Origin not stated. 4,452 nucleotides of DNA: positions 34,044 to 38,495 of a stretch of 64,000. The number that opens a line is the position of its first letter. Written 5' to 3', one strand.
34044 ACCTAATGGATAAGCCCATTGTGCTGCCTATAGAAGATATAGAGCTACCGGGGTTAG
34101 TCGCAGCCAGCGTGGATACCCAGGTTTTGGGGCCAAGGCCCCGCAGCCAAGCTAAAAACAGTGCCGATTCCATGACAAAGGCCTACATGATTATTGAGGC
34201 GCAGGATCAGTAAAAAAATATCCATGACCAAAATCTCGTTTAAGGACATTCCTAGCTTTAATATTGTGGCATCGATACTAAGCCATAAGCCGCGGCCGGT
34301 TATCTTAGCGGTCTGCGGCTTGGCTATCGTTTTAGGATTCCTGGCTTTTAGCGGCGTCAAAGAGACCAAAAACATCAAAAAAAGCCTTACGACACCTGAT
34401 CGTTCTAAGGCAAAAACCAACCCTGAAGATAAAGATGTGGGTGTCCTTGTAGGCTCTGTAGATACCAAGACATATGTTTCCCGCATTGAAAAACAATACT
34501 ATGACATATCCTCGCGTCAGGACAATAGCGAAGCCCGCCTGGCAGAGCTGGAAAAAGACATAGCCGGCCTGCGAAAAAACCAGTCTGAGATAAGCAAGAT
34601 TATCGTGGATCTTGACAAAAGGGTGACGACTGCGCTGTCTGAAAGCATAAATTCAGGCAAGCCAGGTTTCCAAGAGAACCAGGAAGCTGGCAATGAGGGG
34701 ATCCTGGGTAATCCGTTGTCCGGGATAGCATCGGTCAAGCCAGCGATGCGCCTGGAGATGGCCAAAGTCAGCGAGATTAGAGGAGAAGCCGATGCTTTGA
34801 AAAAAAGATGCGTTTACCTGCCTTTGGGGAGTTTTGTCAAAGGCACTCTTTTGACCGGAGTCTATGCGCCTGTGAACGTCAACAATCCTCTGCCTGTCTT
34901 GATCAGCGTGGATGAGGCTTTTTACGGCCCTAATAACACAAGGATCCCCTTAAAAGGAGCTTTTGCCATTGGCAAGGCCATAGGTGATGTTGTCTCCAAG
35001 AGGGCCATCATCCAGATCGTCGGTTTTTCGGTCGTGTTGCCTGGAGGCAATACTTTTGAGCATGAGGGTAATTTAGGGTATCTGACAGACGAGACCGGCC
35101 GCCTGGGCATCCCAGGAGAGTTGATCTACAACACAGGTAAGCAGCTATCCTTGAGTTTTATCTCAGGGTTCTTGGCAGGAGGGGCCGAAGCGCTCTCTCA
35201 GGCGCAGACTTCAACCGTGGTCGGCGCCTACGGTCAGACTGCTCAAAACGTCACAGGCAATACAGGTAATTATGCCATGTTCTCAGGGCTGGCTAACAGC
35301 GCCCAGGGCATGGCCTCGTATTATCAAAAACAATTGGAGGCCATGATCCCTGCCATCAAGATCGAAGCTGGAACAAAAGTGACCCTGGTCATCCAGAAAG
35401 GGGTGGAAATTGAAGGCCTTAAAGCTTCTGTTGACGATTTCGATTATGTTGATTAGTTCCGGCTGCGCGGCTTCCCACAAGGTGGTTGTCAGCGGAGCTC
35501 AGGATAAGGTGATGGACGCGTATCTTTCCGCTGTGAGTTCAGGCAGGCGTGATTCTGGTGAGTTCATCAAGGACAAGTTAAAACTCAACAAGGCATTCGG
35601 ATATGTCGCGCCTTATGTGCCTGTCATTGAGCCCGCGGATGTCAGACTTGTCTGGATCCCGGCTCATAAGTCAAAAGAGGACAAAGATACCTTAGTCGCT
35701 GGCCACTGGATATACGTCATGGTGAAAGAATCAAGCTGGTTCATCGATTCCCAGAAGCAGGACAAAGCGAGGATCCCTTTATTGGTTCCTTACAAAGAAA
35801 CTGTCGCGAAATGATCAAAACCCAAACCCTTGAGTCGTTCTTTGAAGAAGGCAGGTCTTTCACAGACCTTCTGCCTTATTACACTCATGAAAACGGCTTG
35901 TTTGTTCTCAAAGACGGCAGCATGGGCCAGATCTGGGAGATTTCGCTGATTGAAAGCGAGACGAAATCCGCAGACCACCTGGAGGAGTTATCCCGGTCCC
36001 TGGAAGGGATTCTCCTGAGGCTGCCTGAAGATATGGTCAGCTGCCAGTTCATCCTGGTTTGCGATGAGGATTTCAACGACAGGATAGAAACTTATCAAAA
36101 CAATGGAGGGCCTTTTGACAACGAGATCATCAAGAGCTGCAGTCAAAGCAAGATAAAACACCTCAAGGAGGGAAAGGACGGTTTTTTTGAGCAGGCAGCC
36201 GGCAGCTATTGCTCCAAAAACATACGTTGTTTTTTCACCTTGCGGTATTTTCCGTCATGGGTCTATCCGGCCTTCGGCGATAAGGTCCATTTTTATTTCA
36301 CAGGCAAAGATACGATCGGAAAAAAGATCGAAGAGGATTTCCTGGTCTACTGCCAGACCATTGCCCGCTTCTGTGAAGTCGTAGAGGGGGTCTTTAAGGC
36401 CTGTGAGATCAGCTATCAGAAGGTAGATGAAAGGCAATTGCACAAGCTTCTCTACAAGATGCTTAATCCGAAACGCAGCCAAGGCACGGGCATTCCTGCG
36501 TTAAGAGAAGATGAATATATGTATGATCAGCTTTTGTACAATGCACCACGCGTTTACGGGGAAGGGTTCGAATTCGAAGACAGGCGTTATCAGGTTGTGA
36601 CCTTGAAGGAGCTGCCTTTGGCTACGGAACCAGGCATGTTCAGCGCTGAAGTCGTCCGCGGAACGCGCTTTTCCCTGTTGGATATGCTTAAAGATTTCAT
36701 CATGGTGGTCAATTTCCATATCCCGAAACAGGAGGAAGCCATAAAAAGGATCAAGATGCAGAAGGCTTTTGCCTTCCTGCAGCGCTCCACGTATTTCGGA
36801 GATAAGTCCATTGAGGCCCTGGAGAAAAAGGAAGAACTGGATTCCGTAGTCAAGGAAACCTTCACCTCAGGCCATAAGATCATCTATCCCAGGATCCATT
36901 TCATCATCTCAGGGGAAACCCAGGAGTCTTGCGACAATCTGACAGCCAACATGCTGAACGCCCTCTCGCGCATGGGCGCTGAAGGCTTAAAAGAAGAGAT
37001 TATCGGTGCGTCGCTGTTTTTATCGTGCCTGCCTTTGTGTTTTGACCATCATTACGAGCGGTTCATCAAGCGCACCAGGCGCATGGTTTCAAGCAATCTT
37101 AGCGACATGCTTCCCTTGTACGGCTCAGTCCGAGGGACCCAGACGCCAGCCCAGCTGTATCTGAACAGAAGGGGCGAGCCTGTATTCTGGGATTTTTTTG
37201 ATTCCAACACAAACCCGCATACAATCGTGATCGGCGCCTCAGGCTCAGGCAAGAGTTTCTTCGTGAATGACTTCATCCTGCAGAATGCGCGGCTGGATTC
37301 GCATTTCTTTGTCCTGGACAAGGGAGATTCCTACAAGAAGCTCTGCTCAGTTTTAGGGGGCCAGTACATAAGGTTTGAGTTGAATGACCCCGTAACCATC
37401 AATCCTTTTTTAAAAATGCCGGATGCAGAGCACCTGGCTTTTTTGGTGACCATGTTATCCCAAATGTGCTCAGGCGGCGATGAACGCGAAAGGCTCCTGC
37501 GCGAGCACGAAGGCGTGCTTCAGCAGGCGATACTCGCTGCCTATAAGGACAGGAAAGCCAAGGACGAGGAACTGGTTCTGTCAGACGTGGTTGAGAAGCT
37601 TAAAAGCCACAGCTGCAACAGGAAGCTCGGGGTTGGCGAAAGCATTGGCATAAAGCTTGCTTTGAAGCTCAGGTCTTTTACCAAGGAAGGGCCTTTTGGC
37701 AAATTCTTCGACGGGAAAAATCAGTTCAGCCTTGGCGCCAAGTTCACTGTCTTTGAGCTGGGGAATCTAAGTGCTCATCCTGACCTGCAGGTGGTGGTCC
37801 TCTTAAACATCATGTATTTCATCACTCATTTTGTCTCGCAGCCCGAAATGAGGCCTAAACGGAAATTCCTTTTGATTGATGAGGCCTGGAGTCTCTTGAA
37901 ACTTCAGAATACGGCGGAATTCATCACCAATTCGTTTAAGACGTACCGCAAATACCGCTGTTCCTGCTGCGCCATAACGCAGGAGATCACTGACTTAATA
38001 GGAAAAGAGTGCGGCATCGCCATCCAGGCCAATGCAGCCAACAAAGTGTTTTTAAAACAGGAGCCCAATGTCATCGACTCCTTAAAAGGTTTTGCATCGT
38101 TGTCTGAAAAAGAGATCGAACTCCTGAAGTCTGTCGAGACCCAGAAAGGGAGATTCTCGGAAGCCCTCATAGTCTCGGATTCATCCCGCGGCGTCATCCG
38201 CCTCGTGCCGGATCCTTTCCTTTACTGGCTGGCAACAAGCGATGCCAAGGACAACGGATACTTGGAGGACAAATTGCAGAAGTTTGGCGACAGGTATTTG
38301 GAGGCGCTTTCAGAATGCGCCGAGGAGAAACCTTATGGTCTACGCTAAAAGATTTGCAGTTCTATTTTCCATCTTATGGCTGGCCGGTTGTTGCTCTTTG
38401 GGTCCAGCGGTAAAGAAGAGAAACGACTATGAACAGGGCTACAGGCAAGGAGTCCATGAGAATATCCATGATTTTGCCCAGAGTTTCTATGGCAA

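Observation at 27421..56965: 174-nt near-perfect, GC-rich inverted repeat bracketing 29.2 kb of the element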

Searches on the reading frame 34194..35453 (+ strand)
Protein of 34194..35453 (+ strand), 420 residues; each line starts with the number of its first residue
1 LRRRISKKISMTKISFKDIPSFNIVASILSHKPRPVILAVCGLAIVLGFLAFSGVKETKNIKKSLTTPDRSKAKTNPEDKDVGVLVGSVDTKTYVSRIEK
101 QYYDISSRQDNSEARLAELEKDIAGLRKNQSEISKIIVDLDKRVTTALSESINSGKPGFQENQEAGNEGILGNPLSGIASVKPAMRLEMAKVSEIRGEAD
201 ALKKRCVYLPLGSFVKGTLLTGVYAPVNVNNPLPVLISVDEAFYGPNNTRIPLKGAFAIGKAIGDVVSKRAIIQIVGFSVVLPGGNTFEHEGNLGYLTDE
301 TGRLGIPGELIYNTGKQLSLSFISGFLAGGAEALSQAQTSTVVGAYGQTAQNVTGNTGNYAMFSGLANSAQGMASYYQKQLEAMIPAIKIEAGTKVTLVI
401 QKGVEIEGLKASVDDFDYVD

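Call 44: search_protein_families(library=pfam, proteins=[window:34194-35453:+], max_evalue=0.001)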
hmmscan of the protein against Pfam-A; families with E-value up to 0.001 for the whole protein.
window:34194-35453:+ (420 aa): 1 family
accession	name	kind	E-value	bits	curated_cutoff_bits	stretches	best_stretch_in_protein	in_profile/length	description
PF03743.19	TrbI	-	2e-21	77.2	35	1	208-405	1-187/188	Bacterial conjugation TrbI-like protein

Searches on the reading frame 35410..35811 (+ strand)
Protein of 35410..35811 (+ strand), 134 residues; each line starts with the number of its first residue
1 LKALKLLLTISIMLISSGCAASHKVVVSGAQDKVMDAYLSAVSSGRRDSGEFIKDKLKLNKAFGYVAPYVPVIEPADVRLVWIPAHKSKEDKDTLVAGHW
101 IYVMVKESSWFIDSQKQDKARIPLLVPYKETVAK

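Call 44: search_protein_families(library=pfam, proteins=[window:35410-35811:+], max_evalue=0.001)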
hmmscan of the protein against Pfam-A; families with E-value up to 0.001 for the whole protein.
window:35410-35811:+ (134 aa): 1 family
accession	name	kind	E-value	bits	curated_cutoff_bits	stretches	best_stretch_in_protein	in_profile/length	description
PF09676.15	TraV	-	4.6e-05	24.9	21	1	64-110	83-128/128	Type IV conjugative transfer system lipoprotein (TraV)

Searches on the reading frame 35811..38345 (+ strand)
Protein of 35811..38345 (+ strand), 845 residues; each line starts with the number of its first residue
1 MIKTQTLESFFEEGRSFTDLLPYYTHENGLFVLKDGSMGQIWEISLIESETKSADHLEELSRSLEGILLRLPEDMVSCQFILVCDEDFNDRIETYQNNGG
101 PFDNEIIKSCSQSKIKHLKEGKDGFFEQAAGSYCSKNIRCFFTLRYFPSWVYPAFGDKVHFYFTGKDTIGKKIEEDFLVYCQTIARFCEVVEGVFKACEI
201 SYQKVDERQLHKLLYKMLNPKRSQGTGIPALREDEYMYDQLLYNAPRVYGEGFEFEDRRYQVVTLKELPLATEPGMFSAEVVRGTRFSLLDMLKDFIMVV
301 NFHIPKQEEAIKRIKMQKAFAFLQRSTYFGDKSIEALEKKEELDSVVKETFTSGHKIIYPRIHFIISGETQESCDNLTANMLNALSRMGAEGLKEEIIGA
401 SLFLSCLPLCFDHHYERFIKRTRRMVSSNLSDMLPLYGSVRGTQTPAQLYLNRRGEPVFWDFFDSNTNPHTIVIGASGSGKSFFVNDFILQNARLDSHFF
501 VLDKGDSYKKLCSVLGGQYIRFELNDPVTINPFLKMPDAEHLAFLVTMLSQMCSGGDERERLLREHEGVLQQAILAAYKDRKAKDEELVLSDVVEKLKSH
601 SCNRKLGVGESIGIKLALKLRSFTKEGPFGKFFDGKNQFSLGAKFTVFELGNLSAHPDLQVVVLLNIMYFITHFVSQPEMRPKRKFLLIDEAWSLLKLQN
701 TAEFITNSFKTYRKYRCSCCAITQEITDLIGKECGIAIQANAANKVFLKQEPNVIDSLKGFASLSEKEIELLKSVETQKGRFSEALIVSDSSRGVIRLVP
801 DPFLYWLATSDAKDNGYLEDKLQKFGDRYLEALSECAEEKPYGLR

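Call 44: search_protein_families(library=pfam, proteins=[window:35811-38345:+], max_evalue=0.001)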
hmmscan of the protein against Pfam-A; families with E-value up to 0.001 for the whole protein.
window:35811-38345:+ (845 aa): 5 families
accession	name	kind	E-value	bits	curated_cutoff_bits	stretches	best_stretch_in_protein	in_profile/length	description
PF19044.6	P-loop_TraG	-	6.2e-45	154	25.8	1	455-838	10-411/413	TraG P-loop domain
PF11130.14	TraC_F_IV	-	6.4e-27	95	28.1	1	17-411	1-375/375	TraC protein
PF12846.13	AAA_10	-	9.2e-10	38.5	27.5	1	466-733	19-290/362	AAA-like domain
PF01580.24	FtsK_SpoIIIE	-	1.1e-05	25.5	24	1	463-490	33-61/221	FtsK/SpoIIIE family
PF01935.23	DUF87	-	0.00022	21.8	23.2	1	468-602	23-145/220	Helicase HerA, central domain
